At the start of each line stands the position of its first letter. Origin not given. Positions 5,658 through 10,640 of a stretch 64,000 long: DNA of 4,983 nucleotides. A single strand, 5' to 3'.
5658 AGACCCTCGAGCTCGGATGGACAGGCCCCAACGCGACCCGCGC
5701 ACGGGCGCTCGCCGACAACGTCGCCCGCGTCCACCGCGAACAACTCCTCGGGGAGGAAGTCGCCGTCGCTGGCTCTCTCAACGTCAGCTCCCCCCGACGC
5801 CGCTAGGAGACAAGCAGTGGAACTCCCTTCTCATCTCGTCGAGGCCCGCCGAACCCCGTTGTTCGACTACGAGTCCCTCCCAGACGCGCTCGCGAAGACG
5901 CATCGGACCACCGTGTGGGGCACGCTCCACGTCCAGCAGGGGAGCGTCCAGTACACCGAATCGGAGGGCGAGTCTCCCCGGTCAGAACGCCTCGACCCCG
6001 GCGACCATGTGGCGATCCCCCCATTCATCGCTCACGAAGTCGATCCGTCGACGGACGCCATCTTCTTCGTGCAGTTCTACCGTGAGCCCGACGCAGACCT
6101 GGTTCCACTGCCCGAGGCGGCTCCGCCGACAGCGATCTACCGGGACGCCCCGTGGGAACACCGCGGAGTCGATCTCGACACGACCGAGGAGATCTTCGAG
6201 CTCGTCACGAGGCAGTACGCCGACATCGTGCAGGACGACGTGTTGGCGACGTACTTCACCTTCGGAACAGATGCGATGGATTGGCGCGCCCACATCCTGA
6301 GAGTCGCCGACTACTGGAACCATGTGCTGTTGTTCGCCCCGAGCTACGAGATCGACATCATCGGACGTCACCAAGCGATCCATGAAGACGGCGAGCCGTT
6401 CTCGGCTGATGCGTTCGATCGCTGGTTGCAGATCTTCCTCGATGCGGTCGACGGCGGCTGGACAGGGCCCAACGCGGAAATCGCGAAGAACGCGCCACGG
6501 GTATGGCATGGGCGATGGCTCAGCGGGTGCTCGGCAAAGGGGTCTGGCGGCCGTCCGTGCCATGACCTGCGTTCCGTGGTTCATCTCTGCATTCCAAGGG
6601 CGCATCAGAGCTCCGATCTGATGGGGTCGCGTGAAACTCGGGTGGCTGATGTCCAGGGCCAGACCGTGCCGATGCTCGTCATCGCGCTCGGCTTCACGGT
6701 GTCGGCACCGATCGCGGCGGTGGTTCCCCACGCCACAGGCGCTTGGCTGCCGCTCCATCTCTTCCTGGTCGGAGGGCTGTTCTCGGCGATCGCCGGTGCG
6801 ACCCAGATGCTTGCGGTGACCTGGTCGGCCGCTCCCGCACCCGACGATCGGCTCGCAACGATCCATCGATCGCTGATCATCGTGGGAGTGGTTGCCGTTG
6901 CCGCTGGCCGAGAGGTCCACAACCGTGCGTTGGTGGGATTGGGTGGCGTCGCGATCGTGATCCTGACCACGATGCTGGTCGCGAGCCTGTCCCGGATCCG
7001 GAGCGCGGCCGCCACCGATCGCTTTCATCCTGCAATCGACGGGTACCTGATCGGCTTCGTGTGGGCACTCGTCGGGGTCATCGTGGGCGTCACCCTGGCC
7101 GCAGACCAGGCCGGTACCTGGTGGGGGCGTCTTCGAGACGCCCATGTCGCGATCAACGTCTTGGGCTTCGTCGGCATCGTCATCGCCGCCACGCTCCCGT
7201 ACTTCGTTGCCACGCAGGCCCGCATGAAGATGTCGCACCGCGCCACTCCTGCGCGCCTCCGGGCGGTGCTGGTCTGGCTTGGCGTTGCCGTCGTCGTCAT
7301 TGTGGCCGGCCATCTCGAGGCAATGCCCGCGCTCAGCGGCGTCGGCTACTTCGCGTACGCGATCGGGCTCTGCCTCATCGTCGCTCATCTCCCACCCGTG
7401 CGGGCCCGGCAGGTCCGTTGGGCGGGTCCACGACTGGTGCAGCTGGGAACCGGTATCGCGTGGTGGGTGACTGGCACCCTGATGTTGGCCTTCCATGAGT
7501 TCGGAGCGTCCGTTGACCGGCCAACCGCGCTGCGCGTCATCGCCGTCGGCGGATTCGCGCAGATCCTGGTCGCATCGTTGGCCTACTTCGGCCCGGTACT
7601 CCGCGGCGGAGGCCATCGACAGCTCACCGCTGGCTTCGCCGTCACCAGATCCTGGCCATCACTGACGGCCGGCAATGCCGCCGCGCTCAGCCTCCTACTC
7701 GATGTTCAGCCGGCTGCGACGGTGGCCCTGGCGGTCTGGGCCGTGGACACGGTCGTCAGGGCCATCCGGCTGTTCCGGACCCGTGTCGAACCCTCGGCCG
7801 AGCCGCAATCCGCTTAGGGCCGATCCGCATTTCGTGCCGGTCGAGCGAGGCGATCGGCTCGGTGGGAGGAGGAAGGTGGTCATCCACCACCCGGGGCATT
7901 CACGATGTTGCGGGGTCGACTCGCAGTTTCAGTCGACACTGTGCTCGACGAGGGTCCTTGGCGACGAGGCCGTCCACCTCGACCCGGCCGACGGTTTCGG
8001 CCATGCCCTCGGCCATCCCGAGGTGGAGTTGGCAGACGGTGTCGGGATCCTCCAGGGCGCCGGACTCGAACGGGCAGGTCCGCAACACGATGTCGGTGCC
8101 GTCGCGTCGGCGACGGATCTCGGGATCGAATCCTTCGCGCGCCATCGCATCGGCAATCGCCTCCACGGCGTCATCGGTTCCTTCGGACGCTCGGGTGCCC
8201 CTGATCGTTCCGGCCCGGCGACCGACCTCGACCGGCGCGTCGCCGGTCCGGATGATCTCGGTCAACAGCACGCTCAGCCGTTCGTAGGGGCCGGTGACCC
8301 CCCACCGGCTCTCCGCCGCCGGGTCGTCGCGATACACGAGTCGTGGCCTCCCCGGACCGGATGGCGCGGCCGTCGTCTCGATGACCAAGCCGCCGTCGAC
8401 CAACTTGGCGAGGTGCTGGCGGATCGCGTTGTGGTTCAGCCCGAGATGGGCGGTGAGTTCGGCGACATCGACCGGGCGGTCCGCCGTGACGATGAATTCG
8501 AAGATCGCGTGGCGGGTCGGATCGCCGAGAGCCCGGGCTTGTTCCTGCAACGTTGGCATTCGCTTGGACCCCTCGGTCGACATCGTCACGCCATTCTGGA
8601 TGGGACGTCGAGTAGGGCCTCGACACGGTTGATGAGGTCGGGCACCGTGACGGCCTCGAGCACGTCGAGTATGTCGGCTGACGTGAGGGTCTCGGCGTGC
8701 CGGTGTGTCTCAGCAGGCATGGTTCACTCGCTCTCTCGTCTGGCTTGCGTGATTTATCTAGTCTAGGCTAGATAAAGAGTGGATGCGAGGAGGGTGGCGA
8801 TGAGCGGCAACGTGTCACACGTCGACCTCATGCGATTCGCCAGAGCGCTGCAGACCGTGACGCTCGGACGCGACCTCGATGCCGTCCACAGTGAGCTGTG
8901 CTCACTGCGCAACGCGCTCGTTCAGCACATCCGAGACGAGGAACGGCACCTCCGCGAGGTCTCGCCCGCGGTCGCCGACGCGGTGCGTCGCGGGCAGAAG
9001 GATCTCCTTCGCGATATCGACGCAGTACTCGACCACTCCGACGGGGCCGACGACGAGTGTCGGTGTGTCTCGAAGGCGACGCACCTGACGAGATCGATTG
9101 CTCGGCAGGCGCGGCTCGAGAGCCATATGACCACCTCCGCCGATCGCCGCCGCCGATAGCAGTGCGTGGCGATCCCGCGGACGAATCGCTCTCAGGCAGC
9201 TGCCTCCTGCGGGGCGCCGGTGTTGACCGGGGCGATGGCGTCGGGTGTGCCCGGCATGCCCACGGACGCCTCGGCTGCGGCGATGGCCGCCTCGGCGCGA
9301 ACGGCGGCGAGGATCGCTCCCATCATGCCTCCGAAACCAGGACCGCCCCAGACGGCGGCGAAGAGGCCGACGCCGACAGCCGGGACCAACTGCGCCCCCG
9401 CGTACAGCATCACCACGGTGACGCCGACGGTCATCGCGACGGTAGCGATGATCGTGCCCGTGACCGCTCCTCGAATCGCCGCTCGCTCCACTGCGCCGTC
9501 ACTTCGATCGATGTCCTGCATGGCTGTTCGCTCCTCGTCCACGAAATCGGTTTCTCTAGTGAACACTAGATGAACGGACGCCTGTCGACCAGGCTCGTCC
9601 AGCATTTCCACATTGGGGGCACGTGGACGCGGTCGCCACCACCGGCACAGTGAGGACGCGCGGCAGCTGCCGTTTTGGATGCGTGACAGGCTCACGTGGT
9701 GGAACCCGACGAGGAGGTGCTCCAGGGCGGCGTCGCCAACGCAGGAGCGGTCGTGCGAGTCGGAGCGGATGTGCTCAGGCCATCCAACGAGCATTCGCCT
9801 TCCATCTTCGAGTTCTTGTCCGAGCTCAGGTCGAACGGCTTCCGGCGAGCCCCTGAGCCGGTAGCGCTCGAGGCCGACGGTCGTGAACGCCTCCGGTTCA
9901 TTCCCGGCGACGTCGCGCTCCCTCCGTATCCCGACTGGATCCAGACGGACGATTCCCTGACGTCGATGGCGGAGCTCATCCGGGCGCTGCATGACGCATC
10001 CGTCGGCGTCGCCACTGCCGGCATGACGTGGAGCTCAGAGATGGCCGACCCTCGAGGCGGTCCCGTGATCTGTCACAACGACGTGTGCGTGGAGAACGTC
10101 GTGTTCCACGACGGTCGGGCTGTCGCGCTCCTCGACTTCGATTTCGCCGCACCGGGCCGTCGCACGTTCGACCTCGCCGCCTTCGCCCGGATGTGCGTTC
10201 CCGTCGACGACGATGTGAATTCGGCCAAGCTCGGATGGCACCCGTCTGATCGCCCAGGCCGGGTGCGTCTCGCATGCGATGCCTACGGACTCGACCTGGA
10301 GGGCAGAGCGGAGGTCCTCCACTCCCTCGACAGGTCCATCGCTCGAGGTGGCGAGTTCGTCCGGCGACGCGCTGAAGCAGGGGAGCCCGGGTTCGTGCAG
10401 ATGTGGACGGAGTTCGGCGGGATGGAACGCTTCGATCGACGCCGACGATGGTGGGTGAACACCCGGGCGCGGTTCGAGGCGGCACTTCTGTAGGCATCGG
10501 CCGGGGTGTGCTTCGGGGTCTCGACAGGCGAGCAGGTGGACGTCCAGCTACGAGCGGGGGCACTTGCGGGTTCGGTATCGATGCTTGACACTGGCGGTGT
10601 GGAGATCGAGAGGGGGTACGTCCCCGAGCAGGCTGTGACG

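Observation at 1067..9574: Candidate new regulon: SufBCD-T, two group III globins, NnrS-like and hemerythrin-like proteins under one TCTAG-N6-CTAGA operator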

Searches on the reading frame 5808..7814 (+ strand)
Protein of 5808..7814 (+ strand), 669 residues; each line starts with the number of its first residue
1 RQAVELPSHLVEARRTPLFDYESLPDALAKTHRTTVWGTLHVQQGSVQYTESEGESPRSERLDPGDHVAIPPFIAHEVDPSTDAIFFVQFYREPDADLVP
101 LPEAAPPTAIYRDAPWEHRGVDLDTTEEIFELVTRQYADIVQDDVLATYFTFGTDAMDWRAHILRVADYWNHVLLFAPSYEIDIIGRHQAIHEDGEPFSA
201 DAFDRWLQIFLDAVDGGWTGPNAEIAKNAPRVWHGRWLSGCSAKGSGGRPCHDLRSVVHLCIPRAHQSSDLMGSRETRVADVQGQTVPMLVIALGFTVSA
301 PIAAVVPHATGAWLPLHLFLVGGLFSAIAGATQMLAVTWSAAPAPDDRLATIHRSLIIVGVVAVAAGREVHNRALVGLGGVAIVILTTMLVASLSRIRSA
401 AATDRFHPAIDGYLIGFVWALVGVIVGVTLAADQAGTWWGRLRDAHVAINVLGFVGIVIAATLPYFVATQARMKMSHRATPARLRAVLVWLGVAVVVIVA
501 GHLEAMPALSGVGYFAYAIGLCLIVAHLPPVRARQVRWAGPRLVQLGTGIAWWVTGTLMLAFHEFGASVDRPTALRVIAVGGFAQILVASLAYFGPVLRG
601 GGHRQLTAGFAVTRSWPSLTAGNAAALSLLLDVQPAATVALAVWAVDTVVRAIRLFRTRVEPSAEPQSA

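Call 16: search_protein_families(library=pfam, proteins=[window:5808-7814:+], max_evalue=0.01)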
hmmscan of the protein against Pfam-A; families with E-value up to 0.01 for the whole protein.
window:5808-7814:+ (669 aa): 1 family
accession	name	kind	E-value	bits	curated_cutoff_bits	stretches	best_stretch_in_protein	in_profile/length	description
PF09313.17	DUF1971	-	4.4e-11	43.1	23.1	1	14-86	1-78/80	Domain of unknown function (DUF1971)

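Call 23: search_protein_families(library=ncbifam, proteins=[window:5808-7814:+], max_evalue=0.01)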
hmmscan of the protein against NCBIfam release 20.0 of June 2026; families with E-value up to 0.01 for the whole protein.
window:5808-7814:+ (669 aa): 1 family
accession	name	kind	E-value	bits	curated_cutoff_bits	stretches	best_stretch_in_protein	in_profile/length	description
NF008992.0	PRK12335.1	equivalog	0.00049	19.3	303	1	8-94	5-97/289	SAM-dependent methyltransferase TehB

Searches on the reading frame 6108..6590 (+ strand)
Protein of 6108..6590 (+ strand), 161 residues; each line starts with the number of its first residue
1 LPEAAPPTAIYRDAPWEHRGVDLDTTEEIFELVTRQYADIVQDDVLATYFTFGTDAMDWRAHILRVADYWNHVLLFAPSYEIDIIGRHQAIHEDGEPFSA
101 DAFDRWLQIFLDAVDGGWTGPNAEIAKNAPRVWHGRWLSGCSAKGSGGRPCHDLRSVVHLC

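Call 24: search_protein_families(library=pfam, proteins=[window:6108-6590:+], max_evalue=0.1)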
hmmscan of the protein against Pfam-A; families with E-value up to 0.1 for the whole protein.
window:6108-6590:+ (161 aa): 1 family
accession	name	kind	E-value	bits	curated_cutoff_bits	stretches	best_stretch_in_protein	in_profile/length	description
PF05182.18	Fip1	-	0.084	12.8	22.7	0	12-23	8-19/43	Fip1 motif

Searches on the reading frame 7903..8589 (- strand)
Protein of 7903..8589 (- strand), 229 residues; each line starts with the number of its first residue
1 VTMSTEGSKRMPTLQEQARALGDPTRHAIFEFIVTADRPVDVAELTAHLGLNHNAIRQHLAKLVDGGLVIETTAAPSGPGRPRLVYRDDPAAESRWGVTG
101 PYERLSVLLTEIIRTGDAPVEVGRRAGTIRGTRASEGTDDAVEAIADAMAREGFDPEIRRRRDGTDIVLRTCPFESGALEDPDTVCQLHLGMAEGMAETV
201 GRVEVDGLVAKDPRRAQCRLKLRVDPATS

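Call 16: search_protein_families(library=pfam, proteins=[window:7903-8589:-], max_evalue=0.01)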
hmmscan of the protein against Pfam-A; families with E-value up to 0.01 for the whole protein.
window:7903-8589:- (229 aa): 4 families
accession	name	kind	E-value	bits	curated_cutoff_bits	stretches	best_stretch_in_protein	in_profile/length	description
PF12840.13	HTH_20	-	1e-08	35.4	27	1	21-69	1-48/51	Helix-turn-helix domain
PF01022.26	HTH_5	-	2.4e-06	27.7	22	1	36-70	12-46/47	Bacterial regulatory protein, arsR family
PF12802.13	MarR_2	-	6.4e-05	23.5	27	1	24-72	5-53/61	MarR family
PF09339.16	HTH_IclR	-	0.0048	17.1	22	0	28-69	7-48/52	IclR helix-turn-helix domain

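Call 23: search_protein_families(library=ncbifam, proteins=[window:7903-8589:-], max_evalue=0.01)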
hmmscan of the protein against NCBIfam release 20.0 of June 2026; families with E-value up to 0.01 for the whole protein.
window:7903-8589:- (229 aa): 8 families
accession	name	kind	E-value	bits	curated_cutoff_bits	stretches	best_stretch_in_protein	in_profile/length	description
NF033788.1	HTH_metalloreg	subfamily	3.6e-10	39.5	55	1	17-71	4-57/77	metalloregulator ArsR/SmtB family transcription factor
NF040939.2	trans_reg_lrs14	equivalog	1.5e-06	28.2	90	1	28-88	25-85/103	Lrs14 family HTH-type transcriptional regulator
NF047906.1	CdPbTransRegCmtR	equivalog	1.8e-06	27.8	150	1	9-72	6-67/104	Cd(II)/Pb(II)-sensing metalloregulatory transcriptional regulator CmtR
NF053606.1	Sta1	subfamily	5.3e-05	23.3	80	1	28-89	24-84/100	Sta1 family transcriptional regulator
TIGR02702.1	SufR_cyano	equivalog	0.00048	19.9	178.8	1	25-87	2-63/208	iron-sulfur cluster biosynthesis transcriptional regulator SufR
NF053602.1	Phr_regulator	exception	0.00049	19.7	320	1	21-86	9-71/191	heat shock transcription regulator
NF033789.1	repress_SdpR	subfamily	0.0009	19.1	100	1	19-72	3-54/79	autorepressor SdpR family transcription factor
NF041413.1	ArsR_Rv2640c_fam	equivalog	0.0016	18.8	155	1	19-71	37-90/118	Rv2640c family ArsR-like transcriptional regulator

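Call 38: search_solved_structures(query=window:7903-8589:-, max_evalue=1, show_alignments=2)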
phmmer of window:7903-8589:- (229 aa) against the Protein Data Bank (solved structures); distinct sequences matched with E-value up to 1: 9.
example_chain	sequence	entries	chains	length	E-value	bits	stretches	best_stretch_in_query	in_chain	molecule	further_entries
2p4w_A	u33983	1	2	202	0.00048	23.2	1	19-86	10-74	Transcriptional regulatory protein arsR family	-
2jsc_A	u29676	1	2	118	0.0021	21.1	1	12-73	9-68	Transcriptional regulator Rv1994c/MT2050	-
3f6v_A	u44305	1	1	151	0.0059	19.7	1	15-90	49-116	Possible transcriptional regulator, ArsR family protein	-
6j0e_A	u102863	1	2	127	0.0063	19.6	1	18-69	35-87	Arsenic responsive repressor ArsR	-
6j05_A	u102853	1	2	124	0.019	18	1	17-70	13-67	Transcriptional regulator ArsR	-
2d1h_A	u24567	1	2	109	0.066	16.2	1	27-87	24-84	109aa long hypothetical transcriptional regulator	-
3cuo_A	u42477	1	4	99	0.24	14.4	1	19-70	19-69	Uncharacterized HTH-type transcriptional regulator ygaV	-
2hoe_A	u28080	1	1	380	0.43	13.6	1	38-92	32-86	N-acetylglucosamine kinase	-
4k2e_A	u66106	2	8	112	0.74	12.8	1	33-70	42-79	Transcriptional activator HlyU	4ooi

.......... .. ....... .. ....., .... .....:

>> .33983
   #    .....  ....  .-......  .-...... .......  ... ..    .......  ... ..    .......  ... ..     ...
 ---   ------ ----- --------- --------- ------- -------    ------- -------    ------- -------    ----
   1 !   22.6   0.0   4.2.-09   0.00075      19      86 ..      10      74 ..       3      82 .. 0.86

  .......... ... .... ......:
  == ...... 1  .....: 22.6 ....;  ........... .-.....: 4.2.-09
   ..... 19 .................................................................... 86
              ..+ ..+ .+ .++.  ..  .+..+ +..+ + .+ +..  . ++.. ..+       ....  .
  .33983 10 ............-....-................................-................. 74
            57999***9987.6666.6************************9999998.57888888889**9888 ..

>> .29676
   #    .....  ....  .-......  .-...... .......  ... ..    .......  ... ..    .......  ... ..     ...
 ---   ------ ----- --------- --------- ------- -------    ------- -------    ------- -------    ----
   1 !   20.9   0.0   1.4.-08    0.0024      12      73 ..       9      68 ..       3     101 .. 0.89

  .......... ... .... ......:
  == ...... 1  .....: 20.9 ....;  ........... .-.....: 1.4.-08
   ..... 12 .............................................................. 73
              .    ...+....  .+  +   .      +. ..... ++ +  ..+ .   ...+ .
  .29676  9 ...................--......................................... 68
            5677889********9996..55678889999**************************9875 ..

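Call 39: find_homologous_proteins(query=window:7903-8589:-, max_evalue=0.00001)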
Query window:7903-8589:- (229 aa): 3621 proteins with E <= 0.00001 among 5011 candidates; the best 120 are listed. Only proteins of 125 to 401 residues were searched: fused or split forms outside these lengths cannot appear, so this answer is no evidence that the protein stands alone or is whole; lengths 'longer' or 'shorter' looks for them.
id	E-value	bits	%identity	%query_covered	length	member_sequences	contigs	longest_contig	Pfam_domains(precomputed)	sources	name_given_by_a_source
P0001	4.5e-119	414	86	97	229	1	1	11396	PF12840.14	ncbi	-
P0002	1.1e-113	396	83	96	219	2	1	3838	PF12840.14,PF01022.27,PF12802.14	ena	-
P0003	2.3e-109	382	81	96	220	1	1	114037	PF12840.14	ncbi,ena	-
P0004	1.8e-108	379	84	93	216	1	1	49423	PF12840.14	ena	-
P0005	2.2e-107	376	80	94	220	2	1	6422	PF12840.14,PF01022.27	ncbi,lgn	-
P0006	9.0e-97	341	72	94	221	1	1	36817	PF12840.14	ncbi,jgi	-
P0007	5.3e-96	339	74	93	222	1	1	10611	PF12840.14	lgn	-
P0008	1.2e-94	334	72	94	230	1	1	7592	PF12840.14,PF01022.27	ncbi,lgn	-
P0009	3.0e-94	333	73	93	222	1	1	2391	PF12840.14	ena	-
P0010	1.3e-93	331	73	94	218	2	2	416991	PF12840.14,PF01022.27,PF12802.14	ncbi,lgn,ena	-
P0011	2.7e-93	330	70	96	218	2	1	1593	PF12840.14,PF01022.27,PF12802.14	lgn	-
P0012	4.0e-93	329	70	94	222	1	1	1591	PF12840.14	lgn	-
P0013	1.2e-92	328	70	95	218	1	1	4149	PF12840.14,PF01022.27,PF12802.14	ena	-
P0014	6.2e-92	325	71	95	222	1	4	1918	PF12840.14,PF01022.27,PF12802.14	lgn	-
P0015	1.3e-91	324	72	93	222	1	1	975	PF12840.14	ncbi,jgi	-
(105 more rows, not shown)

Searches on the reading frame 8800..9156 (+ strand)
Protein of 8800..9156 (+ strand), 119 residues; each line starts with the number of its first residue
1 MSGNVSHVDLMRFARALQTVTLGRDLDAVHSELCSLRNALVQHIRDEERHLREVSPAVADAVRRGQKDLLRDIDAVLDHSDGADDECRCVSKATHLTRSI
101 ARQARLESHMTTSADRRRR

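Call 16: search_protein_families(library=pfam, proteins=[window:8800-9156:+], max_evalue=0.01)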
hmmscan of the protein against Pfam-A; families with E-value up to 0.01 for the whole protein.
window:8800-9156:+ (119 aa): 1 family
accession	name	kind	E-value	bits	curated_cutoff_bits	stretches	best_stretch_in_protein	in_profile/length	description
PF01814.28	Hemerythrin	-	0.0055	17.6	25.3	1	9-107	12-119/127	Hemerythrin HHE cation binding domain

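Call 23: search_protein_families(library=ncbifam, proteins=[window:8800-9156:+], max_evalue=0.01)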
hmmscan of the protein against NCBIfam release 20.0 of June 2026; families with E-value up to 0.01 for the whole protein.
window:8800-9156:+ (119 aa): 1 family
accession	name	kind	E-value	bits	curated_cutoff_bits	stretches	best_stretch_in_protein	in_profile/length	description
TIGR02481.1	hemeryth_dom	domain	0.0027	17.8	51.75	1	6-82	16-93/126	hemerythrin domain-containing protein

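Call 82: search_solved_structures(query=window:8800-9156:+, max_evalue=1)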
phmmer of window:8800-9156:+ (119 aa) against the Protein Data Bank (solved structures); distinct sequences matched with E-value up to 1: 0.

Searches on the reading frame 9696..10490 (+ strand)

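Call 16: search_protein_families(library=pfam, proteins=[window:9696-10490:+], max_evalue=0.01)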
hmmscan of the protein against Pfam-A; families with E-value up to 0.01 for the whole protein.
window:9696-10490:+ (265 aa): 3 families
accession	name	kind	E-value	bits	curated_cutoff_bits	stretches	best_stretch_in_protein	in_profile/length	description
PF01636.29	APH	-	1e-12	48.8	23.2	1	120-176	165-223/239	Phosphotransferase enzyme family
PF01633.27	Choline_kinase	-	6.5e-05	22.8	29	1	124-163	163-203/300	Choline/ethanolamine kinase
PF02958.26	EcKL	-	0.0032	17.3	22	1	118-170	210-267/294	Ecdysteroid kinase-like family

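Call 23: search_protein_families(library=ncbifam, proteins=[window:9696-10490:+], max_evalue=0.01)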
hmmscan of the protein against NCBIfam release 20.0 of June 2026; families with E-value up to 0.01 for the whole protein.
window:9696-10490:+ (265 aa): 5 families
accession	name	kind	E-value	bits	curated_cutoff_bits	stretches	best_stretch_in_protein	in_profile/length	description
NF041256.1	GntI_guanitoxin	equivalog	1.1e-05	24.9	357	1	122-164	174-214/282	guanitoxin biosynthesis pre-guanitoxin N-oxide kinase GntI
NF003558.0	PRK05231.1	equivalog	0.00056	19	271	1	119-169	186-234/322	homoserine kinase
TIGR02906.1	spore_CotS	subfamily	0.0016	17.4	172.7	1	123-167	188-231/314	CotS family spore coat protein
TIGR00938.1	thrB_alt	equivalog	0.0018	17.7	255.9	1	124-176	188-241/307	homoserine kinase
TIGR02721.1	ycfN_thiK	equivalog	0.0064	15.7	299.45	0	124-166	147-188/256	thiamine kinase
